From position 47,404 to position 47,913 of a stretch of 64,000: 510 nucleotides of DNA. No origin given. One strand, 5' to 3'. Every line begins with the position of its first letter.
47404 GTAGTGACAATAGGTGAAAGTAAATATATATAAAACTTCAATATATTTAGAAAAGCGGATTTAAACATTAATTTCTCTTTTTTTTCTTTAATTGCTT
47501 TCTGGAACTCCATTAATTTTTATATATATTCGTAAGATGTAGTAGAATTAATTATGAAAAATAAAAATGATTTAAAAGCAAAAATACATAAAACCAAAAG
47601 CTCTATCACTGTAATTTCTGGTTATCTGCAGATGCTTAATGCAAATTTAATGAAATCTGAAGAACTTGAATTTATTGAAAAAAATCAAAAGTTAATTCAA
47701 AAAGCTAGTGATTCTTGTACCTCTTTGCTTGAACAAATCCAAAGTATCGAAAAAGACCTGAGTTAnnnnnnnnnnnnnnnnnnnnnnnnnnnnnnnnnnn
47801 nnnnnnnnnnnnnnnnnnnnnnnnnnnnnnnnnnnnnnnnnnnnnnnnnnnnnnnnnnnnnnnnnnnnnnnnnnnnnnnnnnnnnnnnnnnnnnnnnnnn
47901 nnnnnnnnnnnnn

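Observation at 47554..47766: Free-standing 70-aa DHp (HisKA-like) mini-protein between a PAS kinase and two response regulators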

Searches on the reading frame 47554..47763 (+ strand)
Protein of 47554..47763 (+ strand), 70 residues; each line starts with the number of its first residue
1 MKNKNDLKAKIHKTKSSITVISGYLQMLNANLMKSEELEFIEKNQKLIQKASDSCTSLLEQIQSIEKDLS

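Call 3: search_protein_families(library=pfam, proteins=[window:47554-47763:+], max_evalue=10)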
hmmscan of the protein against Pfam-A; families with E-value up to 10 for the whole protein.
window:47554-47763:+ (70 aa): 5 families
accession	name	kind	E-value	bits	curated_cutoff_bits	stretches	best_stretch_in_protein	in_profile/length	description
PF00512.31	HisKA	-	0.0021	18.5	26.9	1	14-64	13-59/66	His Kinase A (phospho-acceptor) domain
PF17107.11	SesA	-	0.012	16.2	26.3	1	2-65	19-79/122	N-terminal domain on NACHT_NTPase and P-loop NTPases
PF25582.1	DH_Alsin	-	0.049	14.3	30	1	19-62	74-120/183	Alsin, DH domain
PF11690.13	DUF3287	-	0.082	13.2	27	1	34-67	43-76/121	Protein of unknown function (DUF3287)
PF14860.11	DrrA_P4M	-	0.15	12.5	26.2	1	6-67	37-93/103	DrrA phosphatidylinositol 4-phosphate binding domain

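Call 5: find_homologous_proteins(query=window:47554-47763:+, max_evalue=10)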
Query window:47554-47763:+ (70 aa): 7 proteins with E <= 10 among 7 candidates.
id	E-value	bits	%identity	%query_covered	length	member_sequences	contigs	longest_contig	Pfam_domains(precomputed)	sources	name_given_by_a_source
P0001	2.1e-34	133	100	100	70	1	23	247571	-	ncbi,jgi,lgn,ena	-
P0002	3.0e-32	126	94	100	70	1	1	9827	-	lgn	-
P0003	2.1e-28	114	86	99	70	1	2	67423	-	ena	-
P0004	2.9e-25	104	74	100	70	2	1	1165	-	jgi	jgi:hypothetical protein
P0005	8.1e-25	103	77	99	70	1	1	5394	-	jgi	jgi:signal transduction histidine kinase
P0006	1.1e-24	102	78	99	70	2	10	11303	-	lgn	-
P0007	1.6e-24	102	78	96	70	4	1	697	-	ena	-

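Call 6: find_encoding_contigs(protein=window:47554-47763:+, flank=8000)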
Protein window:47554-47763:+ (70 aa): 23 contigs read that carry it; 6 places shown.
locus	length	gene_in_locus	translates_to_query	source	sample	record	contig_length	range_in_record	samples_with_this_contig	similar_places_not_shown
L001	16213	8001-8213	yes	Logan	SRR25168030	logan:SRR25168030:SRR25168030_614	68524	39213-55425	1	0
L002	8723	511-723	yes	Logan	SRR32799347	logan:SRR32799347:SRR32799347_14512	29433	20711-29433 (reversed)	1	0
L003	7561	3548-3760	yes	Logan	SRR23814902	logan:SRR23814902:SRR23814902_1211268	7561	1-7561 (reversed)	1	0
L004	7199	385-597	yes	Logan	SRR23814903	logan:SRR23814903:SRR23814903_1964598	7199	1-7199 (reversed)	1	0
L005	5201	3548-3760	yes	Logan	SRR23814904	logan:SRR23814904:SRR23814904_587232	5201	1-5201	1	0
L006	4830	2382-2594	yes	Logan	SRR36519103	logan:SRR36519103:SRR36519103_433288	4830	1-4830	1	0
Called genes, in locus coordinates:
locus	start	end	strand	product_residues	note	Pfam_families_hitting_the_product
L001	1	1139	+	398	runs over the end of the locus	PF01266:DAO (weak), PF01494:FAD_binding_3 (weak), PF03486:HI0933_like (faint), PF07992:Pyr_redox_2 (weak), PF12831:FAD_oxidored (weak), PF13450:NAD_binding_8 (weak), PF22578:GGR_cat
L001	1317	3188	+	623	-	PF00009:GTP_EFTU, PF01926:MMR_HSR1 (weak), PF00679:EFG_C, PF21018:BipA_C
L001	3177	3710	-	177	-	PF28549:NDPSase_N, PF00293:NUDIX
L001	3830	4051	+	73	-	-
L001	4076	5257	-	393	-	PF04851:ResIII, PF00270:DEAD, PF00271:Helicase_C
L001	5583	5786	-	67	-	-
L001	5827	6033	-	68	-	-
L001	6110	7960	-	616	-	PF13493:DUF4118, PF00989:PAS (faint), PF13188:PAS_8 (faint), PF13426:PAS_9, PF00512:HisKA, PF02518:HATPase_c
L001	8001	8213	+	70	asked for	-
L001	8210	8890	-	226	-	PF00072:Response_reg, PF00486:Trans_reg_C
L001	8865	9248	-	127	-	PF00072:Response_reg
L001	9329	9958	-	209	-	-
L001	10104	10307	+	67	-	-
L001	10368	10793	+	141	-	PF00293:NUDIX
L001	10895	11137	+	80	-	-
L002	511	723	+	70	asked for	-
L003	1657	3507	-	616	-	PF13493:DUF4118, PF00989:PAS (faint), PF13188:PAS_8 (faint), PF13426:PAS_9, PF00512:HisKA, PF02518:HATPase_c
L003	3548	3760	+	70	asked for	-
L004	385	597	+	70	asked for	-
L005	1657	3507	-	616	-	PF13493:DUF4118, PF00989:PAS (faint), PF13188:PAS_8 (faint), PF13426:PAS_9, PF00512:HisKA, PF02518:HATPase_c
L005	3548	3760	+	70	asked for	-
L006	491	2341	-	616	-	PF13493:DUF4118, PF00989:PAS (faint), PF13188:PAS_8 (faint), PF13426:PAS_9, PF00512:HisKA, PF02518:HATPase_c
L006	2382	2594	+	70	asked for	-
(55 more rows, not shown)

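Call 8: find_encoding_contigs(protein=P0003, flank=8000, max_places=3)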
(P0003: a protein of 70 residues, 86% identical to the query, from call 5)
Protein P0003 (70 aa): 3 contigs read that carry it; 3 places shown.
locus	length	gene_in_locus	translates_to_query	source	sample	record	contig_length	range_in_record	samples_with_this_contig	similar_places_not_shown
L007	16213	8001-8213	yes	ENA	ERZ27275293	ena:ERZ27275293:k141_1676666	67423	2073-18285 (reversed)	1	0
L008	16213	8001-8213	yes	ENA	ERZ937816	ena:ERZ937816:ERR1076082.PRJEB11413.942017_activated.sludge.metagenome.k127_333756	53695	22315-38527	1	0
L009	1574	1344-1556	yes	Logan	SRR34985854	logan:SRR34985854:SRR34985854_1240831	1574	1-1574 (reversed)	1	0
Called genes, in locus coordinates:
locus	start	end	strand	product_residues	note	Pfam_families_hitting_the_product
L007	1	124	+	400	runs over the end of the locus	PF01494:FAD_binding_3 (faint), PF13450:NAD_binding_8 (faint), PF22578:GGR_cat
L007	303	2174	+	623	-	PF00009:GTP_EFTU, PF01926:MMR_HSR1 (weak), PF00679:EFG_C, PF21018:BipA_C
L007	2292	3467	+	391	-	-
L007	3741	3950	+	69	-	-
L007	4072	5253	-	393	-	PF04851:ResIII, PF00270:DEAD, PF00271:Helicase_C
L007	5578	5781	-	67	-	-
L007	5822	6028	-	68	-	-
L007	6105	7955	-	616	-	PF13493:DUF4118, PF00989:PAS (faint), PF08448:PAS_4 (faint), PF13188:PAS_8 (faint), PF13426:PAS_9, PF00512:HisKA, PF02518:HATPase_c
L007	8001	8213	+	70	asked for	-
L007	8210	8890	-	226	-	PF00072:Response_reg, PF00486:Trans_reg_C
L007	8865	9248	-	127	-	PF00072:Response_reg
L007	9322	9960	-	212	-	-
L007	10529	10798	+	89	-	-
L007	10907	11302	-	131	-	-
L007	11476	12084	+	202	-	PF00702:Hydrolase, PF13419:HAD_2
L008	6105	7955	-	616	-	PF13493:DUF4118, PF00989:PAS (faint), PF08448:PAS_4 (faint), PF13188:PAS_8 (faint), PF13426:PAS_9, PF00512:HisKA, PF02518:HATPase_c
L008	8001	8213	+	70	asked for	-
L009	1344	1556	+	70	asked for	-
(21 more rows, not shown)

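Call 9: find_encoding_contigs(protein=P0006, flank=8000, max_places=4)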
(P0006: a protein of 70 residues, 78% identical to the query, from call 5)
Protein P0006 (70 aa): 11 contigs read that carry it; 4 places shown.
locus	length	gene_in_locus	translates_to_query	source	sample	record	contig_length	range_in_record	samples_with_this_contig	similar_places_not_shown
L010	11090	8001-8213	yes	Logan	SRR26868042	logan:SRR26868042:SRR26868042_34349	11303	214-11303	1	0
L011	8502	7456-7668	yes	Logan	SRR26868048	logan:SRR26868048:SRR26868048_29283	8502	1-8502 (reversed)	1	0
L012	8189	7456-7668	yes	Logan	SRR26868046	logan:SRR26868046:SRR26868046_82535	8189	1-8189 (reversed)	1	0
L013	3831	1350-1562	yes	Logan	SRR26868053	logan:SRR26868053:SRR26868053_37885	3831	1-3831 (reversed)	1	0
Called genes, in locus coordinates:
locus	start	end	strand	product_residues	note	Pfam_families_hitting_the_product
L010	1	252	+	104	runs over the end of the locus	-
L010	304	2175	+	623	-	PF00009:GTP_EFTU, PF01926:MMR_HSR1 (weak), PF00679:EFG_C, PF21018:BipA_C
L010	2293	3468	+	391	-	-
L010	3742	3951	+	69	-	-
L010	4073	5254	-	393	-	PF04851:ResIII, PF00270:DEAD, PF00271:Helicase_C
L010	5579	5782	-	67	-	-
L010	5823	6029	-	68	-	-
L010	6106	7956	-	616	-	PF13493:DUF4118, PF00989:PAS (faint), PF08448:PAS_4 (faint), PF13188:PAS_8 (faint), PF13426:PAS_9, PF00512:HisKA, PF02518:HATPase_c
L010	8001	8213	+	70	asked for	-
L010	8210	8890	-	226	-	PF00072:Response_reg, PF00486:Trans_reg_C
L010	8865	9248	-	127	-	PF00072:Response_reg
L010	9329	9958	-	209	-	-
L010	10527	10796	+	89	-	-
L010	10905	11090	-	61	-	?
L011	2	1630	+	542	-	?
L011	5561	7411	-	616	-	PF13493:DUF4118, PF00989:PAS (faint), PF08448:PAS_4 (faint), PF13188:PAS_8 (faint), PF13426:PAS_9, PF00512:HisKA, PF02518:HATPase_c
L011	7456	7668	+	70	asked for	-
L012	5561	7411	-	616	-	PF13493:DUF4118, PF00989:PAS (faint), PF08448:PAS_4 (faint), PF13188:PAS_8 (faint), PF13426:PAS_9, PF00512:HisKA, PF02518:HATPase_c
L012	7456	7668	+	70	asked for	-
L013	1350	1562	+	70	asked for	-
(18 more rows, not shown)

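Call 10: find_encoding_contigs(protein=P0005, flank=8000, max_places=3)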
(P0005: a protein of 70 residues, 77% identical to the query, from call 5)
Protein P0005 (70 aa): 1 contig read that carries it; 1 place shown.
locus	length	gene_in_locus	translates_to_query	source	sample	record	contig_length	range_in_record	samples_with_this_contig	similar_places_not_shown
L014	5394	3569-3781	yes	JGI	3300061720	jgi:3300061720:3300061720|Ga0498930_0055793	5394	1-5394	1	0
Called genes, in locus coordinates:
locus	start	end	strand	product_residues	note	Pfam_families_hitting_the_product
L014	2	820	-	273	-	?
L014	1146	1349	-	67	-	-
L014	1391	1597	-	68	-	-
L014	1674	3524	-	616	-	PF13493:DUF4118, PF00989:PAS (faint), PF13188:PAS_8 (faint), PF13426:PAS_9, PF00512:HisKA, PF02518:HATPase_c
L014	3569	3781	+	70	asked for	-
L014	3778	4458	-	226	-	PF00072:Response_reg, PF00486:Trans_reg_C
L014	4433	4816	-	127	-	PF00072:Response_reg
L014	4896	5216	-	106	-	-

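Call 11: find_encoding_contigs(protein=P0002, flank=8000, max_places=2)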
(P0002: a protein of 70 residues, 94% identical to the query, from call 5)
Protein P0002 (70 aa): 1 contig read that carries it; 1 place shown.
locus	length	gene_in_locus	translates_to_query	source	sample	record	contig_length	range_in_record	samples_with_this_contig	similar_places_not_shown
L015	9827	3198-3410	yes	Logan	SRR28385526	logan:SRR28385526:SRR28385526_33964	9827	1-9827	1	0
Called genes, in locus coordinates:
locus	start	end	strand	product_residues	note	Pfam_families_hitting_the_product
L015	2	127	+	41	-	?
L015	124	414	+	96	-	-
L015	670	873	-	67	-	-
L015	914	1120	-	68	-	-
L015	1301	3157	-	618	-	PF13493:DUF4118, PF00989:PAS (faint), PF13426:PAS_9, PF00512:HisKA, PF02518:HATPase_c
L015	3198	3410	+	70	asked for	-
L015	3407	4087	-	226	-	PF00072:Response_reg, PF00486:Trans_reg_C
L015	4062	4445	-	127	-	PF00072:Response_reg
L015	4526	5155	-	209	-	-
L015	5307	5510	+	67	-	-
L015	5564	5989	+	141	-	PF00293:NUDIX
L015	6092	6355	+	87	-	-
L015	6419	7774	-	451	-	PF00709:Adenylsucc_synt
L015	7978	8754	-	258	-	PF01209:Ubie_methyltran, PF13489:Methyltransf_23 (faint), PF13847:Methyltransf_31, PF08241:Methyltransf_11, PF08242:Methyltransf_12 (weak), PF13649:Methyltransf_25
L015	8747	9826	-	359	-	?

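Call 12: find_encoding_contigs(protein=P0004, flank=8000, max_places=2)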
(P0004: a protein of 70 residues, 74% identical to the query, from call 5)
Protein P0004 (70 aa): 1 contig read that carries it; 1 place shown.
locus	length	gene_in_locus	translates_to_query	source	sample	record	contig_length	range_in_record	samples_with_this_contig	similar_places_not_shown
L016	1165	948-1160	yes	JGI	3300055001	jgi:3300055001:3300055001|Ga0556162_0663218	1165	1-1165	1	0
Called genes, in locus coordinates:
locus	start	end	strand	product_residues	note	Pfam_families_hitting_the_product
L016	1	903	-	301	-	?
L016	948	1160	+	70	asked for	-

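Call 13: find_encoding_contigs(protein=P0007, flank=8000, max_places=2)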
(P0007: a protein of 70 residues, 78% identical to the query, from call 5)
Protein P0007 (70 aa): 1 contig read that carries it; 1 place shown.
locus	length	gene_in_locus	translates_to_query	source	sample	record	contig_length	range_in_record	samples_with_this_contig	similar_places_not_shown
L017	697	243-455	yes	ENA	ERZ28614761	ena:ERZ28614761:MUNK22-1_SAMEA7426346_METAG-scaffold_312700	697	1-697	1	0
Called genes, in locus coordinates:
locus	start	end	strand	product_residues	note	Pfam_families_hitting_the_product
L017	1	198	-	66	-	?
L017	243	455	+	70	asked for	-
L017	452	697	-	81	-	?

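Call 20: find_related_loci(query=A1, collection=genome_contigs, flank=8000)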
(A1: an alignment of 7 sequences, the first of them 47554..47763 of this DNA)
Query A1 (70 aa) in genome_contigs; peptide patterns used: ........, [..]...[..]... (x = any residue, [..] = any of these).
172 stretches matched a pattern; 3 encode a relative of the query (tblastn E <= 1e-3); 3 distinct loci.
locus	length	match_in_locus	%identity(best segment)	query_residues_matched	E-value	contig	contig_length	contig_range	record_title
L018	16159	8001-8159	36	11-58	3e-8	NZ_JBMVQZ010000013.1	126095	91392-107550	Limisphaera sp. 4302-co NODE_13, whole genome shotgun sequence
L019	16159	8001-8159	36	11-58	5e-8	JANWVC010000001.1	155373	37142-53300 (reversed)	MAG: Limisphaera sp. isolate SKYG106 k141_482152, whole genome shotgun sequence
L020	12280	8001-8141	40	11-63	1e-6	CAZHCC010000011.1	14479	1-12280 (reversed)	MAG TPA_asm: uncultured Candidatus Saccharibacteria bacterium isolate binchicken_co186_26 genome assembly, contig: NODE_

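Call 23: search_protein_representatives(alignment_id=A1)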
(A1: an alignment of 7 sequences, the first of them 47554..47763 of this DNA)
Query: 7 sequences, 70 profile positions. Proteins with E-value up to 0.001 (for the whole library): 13; up to 1e-10: 1; up to 1e-30: 1. The best 13 are listed.
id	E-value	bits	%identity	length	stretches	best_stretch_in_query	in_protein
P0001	1.7e-39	149.9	-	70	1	1-70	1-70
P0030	5.4e-08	49.0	-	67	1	5-68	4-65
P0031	7.1e-08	48.7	-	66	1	6-66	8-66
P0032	1.4e-07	47.7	-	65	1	4-69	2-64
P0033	1.8e-07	47.4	-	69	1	3-68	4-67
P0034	3.2e-07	46.6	-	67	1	6-67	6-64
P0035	1.6e-06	44.4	-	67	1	6-68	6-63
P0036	6.4e-06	42.4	-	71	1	4-68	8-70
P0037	1.7e-04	37.8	-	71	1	3-68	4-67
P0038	2.7e-04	37.2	-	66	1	4-67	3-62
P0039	6.3e-04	36.0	-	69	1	3-69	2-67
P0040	7.1e-04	35.8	-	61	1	3-44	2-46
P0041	7.5e-04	35.8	-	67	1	1-66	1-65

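Call 24: predict_structure(alignment_id=A1)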
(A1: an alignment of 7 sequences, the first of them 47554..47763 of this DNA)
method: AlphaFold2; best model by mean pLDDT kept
length: 70 residues; sequences in the alignment: 7
mean_pLDDT: 94.8   pTM: 0.78
mean pLDDT of the five models: 94.8, 94.2, 93.2, 92.9, 86.0
residues with pLDDT >= 90: 63; 70-90: 6; 50-70: 1; < 50: 0
segments of 3 or more residues with pLDDT < 50: none
pLDDT, mean of each block of 10 residues (from residue 1): 85 98 98 95 97 99 92
secondary structure, 60 per line:
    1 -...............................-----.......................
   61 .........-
elements in order: H2-32 H38-69

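Call 28: fold_search(model_id=the predicted structure, library=pdb)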
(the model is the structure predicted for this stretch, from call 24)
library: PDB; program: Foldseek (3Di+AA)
matches with E <= 10: 237; with E <= 0.001: 0
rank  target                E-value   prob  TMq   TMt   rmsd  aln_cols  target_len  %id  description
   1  8a7h_A                5.1e-01  0.99  0.80  0.16   1.3        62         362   16  Crystal structure of a chimeric LOV-Histidine kinase SB2F1-I66R mutant (light state; asymmetrical variant, trigonal fo (released 2024-01-10)
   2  8a52_A                7.1e-01  0.97  0.78  0.16   1.4        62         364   16  Crystal structure of a chimeric LOV-Histidine kinase SB2F1 (asymmetrical variant, trigonal form with long c-axis) (released 2023-12-27)
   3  1ku9_A                8.1e-01  0.38  0.44  0.26   4.1        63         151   21  X-ray Structure of a Methanococcus jannaschii DNA-Binding Protein: Implications for Antibiotic Resistance in Staphyloc (released 2002-12-25)
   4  8edv_A                8.7e-01  0.44  0.46  0.11   6.0        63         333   14  Mitoguardin homolog (MIGA) delta TM residues 106-496 from Caenorhabditis elegans bound to modelled lipid phosphatidyle (released 2022-10-12)
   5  8a3u                  9.3e-01  0.95  0.80  0.17   1.8        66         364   15  Crystal structure of a chimeric LOV-Histidine kinase SB2F1 (symmetrical variant, trigonal form with short c-axis) (released 2023-12-20)
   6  6s1k_E                1.1e+00  0.92  0.84  0.59   2.5        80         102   15  E. coli Core Signaling Unit, carrying QQQQ receptor mutation (released 2020-01-22)
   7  9kqn_E                1.1e+00  0.44  0.52  0.19   4.5        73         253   19  Hsp90-Cdc37-PINK1 complex (released 2025-10-15)
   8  6dma_E                1.1e+00  0.97  0.88  0.87   1.4        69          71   12  DHD15_closed (released 2018-12-19)
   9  4gcz_B                1.8e+00  0.89  0.72  0.14   1.3        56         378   18  Structure of a blue-light photoreceptor (released 2013-06-19)
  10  2p58_A                1.8e+00  0.16  0.37  0.47   5.0        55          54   18  Structure of the Yersinia pestis Type III secretion system needle protein YscF in complex with its chaperones YscE/Ysc (released 2008-03-04)
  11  4l0r_B                1.9e+00  0.63  0.66  0.64   2.8        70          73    8  Crystal structure of FGF2-interacting protein from Homo sapiens. Northeast Structural Genomics Consortium Target HR902 (released 2013-09-04)
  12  9cfs_A                1.9e+00  0.35  0.56  0.48   3.8        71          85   11  Structure of a 150% lengthened variant of the E. coli ROP protein (released 2025-07-02)
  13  1zw0_D                1.9e+00  0.23  0.49  0.52   5.0        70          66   16  Crystal structure of the Yersinia Type III Secretion protein YscE (released 2005-08-23)
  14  5fwk_E                2.1e+00  0.28  0.52  0.32   4.5        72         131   19  Atomic cryoEM structure of Hsp90-Cdc37-Cdk4 complex (released 2016-07-06)
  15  5fwl_E                2.1e+00  0.28  0.51  0.18   4.5        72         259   19  Atomic cryoEM structure of Hsp90-Cdc37-Cdk4 complex (released 2016-07-06)
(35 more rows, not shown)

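Call 29: search_protein_families(library=pfam, alignment_id=A2, max_evalue=1)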
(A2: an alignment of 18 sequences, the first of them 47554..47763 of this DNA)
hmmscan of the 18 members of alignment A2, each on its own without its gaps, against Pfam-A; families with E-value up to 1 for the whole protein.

A. member 1, window:47554-47763:+ (70 aa): 5 families
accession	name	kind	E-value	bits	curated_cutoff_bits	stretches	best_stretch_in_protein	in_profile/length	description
PF00512.31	HisKA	-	0.0021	18.5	26.9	1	14-64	13-59/66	His Kinase A (phospho-acceptor) domain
PF17107.11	SesA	-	0.012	16.2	26.3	1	2-65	19-79/122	N-terminal domain on NACHT_NTPase and P-loop NTPases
PF25582.1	DH_Alsin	-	0.049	14.3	30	1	19-62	74-120/183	Alsin, DH domain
PF11690.13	DUF3287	-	0.082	13.2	27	1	34-67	43-76/121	Protein of unknown function (DUF3287)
PF14860.11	DrrA_P4M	-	0.15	12.5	26.2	1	6-67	37-93/103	DrrA phosphatidylinositol 4-phosphate binding domain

B. families by the number of members that match (of 18 scanned): 39 families (the first 25 are shown)
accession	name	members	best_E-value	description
PF00512.31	HisKA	17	2e-06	His Kinase A (phospho-acceptor) domain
PF17107.11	SesA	14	8.6e-05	N-terminal domain on NACHT_NTPase and P-loop NTPases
PF14689.11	SPOB_a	3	0.0018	Sensor_kinase_SpoOB-type, alpha-helical domain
PF17675.6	APG6_N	3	0.0067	Apg6 coiled-coil region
PF13012.11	MitMem_reg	2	0.045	Maintenance of mitochondrial structure and function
PF00838.24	TCTP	2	0.061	Translationally controlled tumour protein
PF11690.13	DUF3287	2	0.082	Protein of unknown function (DUF3287)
PF18822.6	CdvA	1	0.0021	CdvA-like coiled-coil domain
PF13334.11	DUF4094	1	0.0056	Domain of unknown function (DUF4094)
PF25078.1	DUF7801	1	0.0088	Domain of unknown function (DUF7801)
PF10473.14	CENP-F_leu_zip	1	0.012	Leucine-rich repeats of kinetochore protein Cenp-F/LEK1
PF24176.1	TPR_TTI1_2nd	1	0.015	TELO2-interacting protein 1 homologue second TPR domain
PF03670.18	UPF0184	1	0.019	Uncharacterised protein family (UPF0184)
PF04587.20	ADP_PFK_GK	1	0.021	ADP-specific Phosphofructokinase/Glucokinase conserved region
PF17111.11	PigL_N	1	0.021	Pigment biosynthesis cluster protein PigL N-terminal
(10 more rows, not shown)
